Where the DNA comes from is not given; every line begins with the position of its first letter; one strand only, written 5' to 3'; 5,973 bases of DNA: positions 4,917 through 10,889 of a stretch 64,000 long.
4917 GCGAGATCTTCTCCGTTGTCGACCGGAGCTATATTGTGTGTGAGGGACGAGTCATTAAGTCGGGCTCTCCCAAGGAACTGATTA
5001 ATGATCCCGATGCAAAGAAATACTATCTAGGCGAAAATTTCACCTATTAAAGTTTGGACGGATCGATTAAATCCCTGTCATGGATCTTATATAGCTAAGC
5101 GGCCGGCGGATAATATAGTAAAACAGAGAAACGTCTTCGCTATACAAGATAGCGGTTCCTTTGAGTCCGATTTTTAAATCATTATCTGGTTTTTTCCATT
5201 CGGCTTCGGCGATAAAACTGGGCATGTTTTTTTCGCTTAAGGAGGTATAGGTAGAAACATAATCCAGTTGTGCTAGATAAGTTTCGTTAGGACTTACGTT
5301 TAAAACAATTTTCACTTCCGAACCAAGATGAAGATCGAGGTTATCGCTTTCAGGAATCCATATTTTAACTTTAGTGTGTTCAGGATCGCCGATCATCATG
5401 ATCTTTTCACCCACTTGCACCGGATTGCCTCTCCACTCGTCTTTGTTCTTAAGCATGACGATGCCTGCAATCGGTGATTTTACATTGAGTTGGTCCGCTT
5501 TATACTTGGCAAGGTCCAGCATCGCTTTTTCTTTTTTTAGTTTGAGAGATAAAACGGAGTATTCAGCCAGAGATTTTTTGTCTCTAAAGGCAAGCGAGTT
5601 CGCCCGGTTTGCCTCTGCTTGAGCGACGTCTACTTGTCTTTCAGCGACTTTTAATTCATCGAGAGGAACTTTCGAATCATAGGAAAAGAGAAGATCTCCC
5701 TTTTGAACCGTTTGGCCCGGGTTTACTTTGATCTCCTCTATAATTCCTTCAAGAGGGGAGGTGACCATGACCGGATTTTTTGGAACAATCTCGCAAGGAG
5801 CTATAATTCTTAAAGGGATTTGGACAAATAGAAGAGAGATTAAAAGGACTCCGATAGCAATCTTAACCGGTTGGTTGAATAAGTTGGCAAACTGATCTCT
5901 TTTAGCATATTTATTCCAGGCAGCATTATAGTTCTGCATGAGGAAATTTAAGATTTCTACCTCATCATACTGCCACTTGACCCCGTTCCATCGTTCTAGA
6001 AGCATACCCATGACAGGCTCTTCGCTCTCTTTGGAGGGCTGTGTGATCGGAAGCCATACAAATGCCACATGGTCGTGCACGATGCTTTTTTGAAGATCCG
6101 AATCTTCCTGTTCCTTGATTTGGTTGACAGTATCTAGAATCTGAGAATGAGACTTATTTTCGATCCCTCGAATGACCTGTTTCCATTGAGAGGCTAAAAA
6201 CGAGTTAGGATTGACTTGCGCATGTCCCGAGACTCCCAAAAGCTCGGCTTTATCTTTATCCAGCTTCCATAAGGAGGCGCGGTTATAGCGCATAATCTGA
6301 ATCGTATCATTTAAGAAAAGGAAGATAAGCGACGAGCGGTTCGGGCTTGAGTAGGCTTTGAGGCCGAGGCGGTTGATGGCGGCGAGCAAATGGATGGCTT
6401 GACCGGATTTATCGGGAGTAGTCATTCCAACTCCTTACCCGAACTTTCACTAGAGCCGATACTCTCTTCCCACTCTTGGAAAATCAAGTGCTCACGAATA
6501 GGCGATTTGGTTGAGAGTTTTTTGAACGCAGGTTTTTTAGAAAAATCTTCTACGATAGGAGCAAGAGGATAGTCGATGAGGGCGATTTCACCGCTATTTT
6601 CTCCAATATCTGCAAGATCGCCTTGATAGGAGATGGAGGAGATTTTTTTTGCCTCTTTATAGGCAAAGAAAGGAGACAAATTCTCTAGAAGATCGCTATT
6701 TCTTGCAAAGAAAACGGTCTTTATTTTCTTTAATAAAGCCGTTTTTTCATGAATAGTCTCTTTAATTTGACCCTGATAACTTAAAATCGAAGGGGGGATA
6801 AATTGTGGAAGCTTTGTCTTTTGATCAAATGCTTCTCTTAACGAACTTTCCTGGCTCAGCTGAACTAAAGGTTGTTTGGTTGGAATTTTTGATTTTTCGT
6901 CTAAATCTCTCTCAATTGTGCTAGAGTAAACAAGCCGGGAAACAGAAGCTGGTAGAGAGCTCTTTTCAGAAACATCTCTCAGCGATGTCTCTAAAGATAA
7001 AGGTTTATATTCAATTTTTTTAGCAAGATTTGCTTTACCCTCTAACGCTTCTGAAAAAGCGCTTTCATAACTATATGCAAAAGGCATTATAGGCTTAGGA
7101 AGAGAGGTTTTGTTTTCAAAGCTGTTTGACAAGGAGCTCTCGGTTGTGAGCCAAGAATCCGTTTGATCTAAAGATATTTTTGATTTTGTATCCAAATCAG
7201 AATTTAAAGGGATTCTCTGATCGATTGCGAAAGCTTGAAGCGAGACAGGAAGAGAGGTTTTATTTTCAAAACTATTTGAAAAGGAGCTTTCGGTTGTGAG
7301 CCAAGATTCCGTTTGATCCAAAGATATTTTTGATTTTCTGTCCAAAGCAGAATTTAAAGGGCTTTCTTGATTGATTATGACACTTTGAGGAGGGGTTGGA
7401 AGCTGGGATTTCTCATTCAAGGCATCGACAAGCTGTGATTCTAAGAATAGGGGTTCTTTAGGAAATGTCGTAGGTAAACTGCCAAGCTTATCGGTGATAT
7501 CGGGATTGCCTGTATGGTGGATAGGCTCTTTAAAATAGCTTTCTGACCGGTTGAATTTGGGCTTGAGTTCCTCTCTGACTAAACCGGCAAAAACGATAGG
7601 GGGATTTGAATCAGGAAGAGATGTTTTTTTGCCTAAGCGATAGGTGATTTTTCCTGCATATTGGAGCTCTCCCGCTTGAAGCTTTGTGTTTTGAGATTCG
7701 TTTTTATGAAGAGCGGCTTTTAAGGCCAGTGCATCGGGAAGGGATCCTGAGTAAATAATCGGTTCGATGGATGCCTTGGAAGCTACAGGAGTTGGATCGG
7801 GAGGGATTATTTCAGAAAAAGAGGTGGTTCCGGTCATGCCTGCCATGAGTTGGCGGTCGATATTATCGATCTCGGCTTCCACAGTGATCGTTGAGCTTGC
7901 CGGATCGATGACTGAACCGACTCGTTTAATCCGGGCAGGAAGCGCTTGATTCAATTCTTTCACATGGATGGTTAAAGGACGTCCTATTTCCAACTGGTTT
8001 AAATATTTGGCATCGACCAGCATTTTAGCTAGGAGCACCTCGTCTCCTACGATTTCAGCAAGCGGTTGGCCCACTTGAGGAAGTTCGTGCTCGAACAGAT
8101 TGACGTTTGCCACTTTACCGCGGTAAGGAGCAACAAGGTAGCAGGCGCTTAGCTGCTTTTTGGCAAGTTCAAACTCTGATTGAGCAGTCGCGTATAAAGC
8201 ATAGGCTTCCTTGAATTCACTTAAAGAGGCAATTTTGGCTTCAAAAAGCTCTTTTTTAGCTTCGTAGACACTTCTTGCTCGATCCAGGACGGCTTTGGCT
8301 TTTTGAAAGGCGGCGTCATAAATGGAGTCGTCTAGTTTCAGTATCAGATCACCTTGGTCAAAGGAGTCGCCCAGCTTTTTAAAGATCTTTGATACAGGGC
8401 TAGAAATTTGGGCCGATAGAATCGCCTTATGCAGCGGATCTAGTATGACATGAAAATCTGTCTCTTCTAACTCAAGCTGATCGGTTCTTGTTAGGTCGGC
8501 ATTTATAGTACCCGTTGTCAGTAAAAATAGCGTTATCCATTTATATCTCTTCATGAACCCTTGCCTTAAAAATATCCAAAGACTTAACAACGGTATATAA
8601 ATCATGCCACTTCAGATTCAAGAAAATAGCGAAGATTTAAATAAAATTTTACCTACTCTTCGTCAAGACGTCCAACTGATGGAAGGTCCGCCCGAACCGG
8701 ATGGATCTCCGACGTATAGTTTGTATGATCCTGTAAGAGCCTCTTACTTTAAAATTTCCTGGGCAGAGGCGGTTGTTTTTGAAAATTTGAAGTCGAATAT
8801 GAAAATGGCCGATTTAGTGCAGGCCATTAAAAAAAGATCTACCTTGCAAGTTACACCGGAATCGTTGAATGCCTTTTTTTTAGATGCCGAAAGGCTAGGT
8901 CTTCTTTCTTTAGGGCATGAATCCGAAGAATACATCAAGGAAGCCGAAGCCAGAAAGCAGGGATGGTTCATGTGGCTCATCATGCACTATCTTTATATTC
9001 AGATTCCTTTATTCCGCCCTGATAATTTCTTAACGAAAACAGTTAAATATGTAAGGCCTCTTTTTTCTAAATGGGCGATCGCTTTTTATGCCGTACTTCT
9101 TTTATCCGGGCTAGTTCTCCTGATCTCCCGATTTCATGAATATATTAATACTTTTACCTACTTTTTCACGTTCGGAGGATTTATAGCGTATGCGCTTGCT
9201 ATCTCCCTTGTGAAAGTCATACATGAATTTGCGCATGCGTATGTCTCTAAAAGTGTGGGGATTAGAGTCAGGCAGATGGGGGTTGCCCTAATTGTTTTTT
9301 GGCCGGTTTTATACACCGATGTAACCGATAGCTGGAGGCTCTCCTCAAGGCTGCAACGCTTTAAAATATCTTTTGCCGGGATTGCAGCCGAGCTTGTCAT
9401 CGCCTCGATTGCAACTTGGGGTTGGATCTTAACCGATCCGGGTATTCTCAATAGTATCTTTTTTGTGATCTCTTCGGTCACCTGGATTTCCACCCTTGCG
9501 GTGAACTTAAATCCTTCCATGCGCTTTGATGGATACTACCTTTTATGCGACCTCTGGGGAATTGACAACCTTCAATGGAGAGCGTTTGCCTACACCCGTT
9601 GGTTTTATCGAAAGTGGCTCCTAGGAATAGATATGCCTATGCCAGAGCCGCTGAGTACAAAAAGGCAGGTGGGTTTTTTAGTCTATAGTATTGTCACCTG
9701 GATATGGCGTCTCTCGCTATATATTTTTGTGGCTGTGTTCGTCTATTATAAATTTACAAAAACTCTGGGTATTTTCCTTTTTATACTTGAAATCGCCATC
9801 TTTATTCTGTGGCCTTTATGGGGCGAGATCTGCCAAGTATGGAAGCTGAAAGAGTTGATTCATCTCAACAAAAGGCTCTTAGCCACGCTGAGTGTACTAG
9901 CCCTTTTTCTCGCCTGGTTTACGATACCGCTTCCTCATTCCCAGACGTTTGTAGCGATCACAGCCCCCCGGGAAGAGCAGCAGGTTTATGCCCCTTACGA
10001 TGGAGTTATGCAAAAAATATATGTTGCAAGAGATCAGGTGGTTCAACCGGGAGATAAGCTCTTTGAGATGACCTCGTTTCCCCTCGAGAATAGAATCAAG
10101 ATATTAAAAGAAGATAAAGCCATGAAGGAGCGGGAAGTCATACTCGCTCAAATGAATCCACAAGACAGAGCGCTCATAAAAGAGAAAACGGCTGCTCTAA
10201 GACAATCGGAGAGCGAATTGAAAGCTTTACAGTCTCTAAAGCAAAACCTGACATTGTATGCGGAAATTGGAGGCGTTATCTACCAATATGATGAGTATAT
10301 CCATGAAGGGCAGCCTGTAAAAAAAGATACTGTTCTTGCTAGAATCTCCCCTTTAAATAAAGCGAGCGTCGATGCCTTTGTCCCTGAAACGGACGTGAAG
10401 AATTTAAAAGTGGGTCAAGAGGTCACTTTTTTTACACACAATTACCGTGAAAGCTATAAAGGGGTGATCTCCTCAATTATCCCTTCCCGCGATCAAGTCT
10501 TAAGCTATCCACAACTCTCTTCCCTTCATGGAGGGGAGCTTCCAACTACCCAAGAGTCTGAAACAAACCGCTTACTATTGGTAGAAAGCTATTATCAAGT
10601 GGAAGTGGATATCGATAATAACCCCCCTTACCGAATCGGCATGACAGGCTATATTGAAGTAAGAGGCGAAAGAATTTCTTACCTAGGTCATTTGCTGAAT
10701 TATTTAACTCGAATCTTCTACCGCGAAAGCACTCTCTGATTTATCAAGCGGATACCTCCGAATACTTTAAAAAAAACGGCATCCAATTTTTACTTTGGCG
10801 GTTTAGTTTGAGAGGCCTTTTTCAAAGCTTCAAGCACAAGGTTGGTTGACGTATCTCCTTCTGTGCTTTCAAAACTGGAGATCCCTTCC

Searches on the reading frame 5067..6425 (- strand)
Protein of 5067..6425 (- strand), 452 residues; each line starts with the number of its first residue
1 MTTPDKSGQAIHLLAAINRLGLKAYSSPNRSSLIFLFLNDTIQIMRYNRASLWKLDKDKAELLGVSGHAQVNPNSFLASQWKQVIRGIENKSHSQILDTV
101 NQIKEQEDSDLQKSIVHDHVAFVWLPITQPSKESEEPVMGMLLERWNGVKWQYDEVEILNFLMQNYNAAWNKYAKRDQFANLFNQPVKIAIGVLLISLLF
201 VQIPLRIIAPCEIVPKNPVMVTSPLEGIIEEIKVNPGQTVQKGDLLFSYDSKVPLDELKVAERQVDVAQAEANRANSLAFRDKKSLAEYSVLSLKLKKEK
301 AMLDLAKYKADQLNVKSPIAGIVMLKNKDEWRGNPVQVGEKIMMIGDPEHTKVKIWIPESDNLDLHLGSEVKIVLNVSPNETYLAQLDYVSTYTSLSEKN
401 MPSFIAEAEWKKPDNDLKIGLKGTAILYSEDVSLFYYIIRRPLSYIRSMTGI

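Call 44: search_protein_families(library=pfam, proteins=[window:5067-6425:-])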
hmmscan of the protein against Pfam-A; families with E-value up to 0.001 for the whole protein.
window:5067-6425:- (452 aa): 4 families
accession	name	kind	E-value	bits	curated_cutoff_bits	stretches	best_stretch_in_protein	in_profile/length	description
PF13437.12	HlyD_3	-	1.7e-13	51.7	22.2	1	315-405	2-90/106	HlyD family secretion protein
PF16576.10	HlyD_D23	-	3.7e-13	49.7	30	1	220-393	21-187/214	Barrel-sandwich domain of CusB or HlyD membrane-fusion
PF13533.13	Biotin_lipoyl_2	-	1.5e-06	28.3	29.8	1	221-250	3-32/32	Biotin-lipoyl like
PF00364.28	Biotin_lipoyl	-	9.5e-05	22.6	22.1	1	219-247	43-71/73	Biotin-requiring enzyme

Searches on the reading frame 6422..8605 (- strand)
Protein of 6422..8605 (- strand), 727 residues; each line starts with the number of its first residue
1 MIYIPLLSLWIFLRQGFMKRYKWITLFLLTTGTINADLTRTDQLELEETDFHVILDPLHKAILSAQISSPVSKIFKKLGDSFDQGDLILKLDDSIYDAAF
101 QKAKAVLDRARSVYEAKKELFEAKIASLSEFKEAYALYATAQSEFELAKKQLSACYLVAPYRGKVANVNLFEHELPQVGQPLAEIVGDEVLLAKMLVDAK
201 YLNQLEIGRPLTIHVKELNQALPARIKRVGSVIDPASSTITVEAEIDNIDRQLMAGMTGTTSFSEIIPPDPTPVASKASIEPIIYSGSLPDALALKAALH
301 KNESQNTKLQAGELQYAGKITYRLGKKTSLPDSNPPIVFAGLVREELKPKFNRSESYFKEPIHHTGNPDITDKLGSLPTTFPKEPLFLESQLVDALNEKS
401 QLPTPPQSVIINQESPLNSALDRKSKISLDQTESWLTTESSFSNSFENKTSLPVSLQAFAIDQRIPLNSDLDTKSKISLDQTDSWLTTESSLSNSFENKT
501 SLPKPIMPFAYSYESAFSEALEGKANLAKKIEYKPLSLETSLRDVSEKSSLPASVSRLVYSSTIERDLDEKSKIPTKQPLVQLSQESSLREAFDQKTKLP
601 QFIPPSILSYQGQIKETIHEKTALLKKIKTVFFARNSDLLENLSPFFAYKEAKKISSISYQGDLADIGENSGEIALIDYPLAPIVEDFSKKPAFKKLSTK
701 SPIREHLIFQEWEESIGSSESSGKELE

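Call 44: search_protein_families(library=pfam, proteins=[window:6422-8605:-])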
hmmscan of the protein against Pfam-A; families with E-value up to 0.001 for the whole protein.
window:6422-8605:- (727 aa): 2 families
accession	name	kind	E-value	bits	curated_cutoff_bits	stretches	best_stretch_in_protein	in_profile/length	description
PF13437.12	HlyD_3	-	1.4e-14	55.1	22.2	1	157-255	2-105/106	HlyD family secretion protein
PF16576.10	HlyD_D23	-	3.7e-09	36.6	30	1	61-257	20-212/214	Barrel-sandwich domain of CusB or HlyD membrane-fusion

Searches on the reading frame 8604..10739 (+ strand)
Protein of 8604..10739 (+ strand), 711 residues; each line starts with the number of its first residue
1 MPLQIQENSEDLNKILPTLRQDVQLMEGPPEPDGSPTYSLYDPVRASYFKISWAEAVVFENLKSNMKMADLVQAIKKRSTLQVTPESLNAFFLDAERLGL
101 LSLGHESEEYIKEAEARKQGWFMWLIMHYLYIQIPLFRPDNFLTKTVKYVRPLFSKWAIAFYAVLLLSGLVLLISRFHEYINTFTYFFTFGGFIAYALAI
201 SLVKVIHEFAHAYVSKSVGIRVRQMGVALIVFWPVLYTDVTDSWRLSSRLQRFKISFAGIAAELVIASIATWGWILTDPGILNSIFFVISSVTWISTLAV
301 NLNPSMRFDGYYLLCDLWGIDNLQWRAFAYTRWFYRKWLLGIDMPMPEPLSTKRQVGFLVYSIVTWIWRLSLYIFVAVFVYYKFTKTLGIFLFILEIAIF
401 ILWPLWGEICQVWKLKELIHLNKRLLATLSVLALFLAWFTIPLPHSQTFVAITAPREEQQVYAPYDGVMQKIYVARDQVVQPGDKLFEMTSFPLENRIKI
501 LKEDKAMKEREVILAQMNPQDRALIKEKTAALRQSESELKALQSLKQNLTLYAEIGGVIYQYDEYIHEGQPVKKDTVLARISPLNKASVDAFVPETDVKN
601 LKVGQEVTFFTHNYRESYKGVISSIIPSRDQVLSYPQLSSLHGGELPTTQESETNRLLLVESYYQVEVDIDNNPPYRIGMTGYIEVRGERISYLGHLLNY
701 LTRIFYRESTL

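Call 44: search_protein_families(library=pfam, proteins=[window:8604-10739:+])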
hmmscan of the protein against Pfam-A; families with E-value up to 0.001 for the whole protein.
window:8604-10739:+ (711 aa): 4 families
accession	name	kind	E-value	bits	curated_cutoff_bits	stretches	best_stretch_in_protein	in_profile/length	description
PF13437.12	HlyD_3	-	5.9e-18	66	22.2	1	550-631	1-82/106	HlyD family secretion protein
PF16576.10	HlyD_D23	-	8.2e-15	55.1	30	1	457-630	18-189/214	Barrel-sandwich domain of CusB or HlyD membrane-fusion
PF02163.28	Peptidase_M50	-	2.9e-10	40.3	27.2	1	196-518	2-106/221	Peptidase family M50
PF13533.13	Biotin_lipoyl_2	-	1.4e-07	31.6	29.8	0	463-489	5-31/32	Biotin-lipoyl like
